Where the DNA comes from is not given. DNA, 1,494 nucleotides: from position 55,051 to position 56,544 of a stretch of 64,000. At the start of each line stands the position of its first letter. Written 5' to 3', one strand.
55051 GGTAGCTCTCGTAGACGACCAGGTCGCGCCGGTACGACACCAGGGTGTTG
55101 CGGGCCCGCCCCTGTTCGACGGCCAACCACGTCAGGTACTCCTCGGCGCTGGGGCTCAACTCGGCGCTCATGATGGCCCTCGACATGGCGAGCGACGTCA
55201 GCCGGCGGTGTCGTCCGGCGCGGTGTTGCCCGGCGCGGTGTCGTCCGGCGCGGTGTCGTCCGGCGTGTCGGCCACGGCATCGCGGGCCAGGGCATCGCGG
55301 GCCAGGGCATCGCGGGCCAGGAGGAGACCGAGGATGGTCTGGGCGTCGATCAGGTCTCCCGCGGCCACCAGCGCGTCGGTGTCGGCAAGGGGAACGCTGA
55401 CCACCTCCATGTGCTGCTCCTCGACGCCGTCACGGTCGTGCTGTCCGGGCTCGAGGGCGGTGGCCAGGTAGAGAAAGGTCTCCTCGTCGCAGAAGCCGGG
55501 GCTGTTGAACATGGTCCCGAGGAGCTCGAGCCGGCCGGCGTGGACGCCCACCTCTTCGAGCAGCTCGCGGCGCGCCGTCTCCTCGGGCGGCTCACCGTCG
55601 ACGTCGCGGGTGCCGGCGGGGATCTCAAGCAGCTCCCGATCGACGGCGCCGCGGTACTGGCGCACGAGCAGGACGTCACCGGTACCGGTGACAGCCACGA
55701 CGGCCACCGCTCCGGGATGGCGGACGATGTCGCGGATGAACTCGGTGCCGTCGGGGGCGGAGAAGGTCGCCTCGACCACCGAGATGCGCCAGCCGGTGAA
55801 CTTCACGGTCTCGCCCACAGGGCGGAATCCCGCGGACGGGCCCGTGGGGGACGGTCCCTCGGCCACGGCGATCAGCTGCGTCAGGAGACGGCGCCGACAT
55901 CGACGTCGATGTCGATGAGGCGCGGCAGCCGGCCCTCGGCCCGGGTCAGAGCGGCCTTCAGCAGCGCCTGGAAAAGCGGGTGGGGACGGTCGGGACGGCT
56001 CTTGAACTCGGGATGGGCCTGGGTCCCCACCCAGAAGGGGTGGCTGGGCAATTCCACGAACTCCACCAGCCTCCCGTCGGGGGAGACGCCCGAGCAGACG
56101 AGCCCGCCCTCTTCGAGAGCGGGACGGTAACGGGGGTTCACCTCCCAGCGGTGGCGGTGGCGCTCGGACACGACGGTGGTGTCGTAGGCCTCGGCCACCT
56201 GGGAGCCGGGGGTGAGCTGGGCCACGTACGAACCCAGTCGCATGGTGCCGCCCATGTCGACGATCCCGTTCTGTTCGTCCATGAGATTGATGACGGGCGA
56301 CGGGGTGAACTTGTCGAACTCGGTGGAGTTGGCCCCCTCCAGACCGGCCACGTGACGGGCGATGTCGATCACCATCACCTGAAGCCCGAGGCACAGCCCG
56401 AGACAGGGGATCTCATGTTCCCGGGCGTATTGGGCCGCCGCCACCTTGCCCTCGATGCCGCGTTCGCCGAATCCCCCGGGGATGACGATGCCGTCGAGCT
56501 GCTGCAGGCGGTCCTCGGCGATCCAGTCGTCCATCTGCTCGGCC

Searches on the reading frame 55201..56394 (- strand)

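Call 35: search_protein_families(library=pfam, proteins=[window:55201-56394:-], max_evalue=0.001)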
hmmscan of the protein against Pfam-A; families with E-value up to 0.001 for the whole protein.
window:55201-56394:- (398 aa): 1 family
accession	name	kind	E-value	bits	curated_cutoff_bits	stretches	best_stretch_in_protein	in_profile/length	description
PF00293.34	NUDIX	-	1.3e-14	54.8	21.1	1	226-339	2-118/134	NUDIX domain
